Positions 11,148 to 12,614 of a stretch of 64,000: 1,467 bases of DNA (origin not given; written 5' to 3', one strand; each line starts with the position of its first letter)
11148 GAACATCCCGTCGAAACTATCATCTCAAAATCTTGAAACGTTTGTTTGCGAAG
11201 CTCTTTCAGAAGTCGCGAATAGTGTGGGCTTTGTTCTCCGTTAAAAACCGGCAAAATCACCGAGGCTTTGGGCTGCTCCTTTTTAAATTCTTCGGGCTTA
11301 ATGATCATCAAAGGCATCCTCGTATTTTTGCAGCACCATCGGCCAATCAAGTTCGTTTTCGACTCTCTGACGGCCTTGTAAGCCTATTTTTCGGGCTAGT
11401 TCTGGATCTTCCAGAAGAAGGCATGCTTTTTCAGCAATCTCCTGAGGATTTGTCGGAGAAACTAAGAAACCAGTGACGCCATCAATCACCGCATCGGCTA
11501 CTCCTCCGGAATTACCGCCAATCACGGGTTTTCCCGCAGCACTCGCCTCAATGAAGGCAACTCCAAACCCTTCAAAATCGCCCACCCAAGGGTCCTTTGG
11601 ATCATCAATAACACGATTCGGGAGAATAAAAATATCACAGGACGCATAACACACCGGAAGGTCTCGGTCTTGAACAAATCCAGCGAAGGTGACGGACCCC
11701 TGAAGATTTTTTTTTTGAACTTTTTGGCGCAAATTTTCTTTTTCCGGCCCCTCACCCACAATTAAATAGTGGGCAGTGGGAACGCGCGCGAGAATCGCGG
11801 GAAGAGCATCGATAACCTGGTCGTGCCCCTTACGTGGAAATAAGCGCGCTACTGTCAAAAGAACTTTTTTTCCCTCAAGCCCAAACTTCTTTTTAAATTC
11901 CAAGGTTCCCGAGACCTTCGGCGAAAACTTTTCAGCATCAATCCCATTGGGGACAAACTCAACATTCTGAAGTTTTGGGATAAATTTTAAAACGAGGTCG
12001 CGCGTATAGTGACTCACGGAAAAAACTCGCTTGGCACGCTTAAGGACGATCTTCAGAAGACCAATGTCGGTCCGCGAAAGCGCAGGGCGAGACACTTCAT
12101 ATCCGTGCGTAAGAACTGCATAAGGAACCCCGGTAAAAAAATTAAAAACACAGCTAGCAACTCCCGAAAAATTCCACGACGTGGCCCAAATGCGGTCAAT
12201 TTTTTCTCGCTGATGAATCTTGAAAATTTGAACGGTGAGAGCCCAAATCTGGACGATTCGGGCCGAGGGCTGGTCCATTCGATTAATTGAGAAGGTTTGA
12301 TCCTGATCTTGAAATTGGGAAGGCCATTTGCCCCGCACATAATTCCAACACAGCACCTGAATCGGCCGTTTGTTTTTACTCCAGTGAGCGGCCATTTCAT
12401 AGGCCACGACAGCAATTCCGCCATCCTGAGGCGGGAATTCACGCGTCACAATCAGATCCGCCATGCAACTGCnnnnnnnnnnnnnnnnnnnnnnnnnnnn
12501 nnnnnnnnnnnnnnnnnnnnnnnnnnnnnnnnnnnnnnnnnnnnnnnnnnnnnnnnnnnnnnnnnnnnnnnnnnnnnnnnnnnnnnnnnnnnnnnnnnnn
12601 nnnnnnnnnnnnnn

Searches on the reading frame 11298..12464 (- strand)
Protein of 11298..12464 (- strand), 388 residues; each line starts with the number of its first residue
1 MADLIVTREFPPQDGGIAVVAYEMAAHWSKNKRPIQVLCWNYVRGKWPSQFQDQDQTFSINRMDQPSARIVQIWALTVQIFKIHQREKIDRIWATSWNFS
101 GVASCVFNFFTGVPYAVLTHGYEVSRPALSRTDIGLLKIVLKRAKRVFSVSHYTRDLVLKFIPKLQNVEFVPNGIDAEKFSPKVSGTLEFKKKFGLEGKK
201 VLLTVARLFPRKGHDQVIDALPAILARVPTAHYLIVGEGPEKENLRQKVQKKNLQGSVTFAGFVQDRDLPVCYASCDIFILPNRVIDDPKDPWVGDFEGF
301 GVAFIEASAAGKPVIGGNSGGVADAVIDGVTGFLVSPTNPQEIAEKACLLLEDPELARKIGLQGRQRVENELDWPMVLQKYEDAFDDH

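Call 23: search_protein_families(library=pfam, proteins=[window:11298-12464:-], max_evalue=0.00001)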
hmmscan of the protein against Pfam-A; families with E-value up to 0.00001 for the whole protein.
window:11298-12464:- (388 aa): 5 families
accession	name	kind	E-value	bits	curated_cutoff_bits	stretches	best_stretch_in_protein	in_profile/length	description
PF00534.26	Glycos_transf_1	-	2.3e-44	151.4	26.4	1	190-367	5-172/172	Glycosyl transferases group 1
PF13692.12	Glyco_trans_1_4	-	5.5e-34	117.9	27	1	200-353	2-142/142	Glycosyl transferases group 1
PF13439.12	Glyco_transf_4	-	8.8e-13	49.1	28.5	1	15-178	2-169/170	Glycosyltransferase Family 4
PF13579.12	Glyco_trans_4_4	-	3.2e-11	44.3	29.7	1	15-174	1-158/158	Glycosyl transferase 4-like domain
PF13524.12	Glyco_trans_1_2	-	1.2e-07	32.2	25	1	226-380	10-141/144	Glycosyl transferase-like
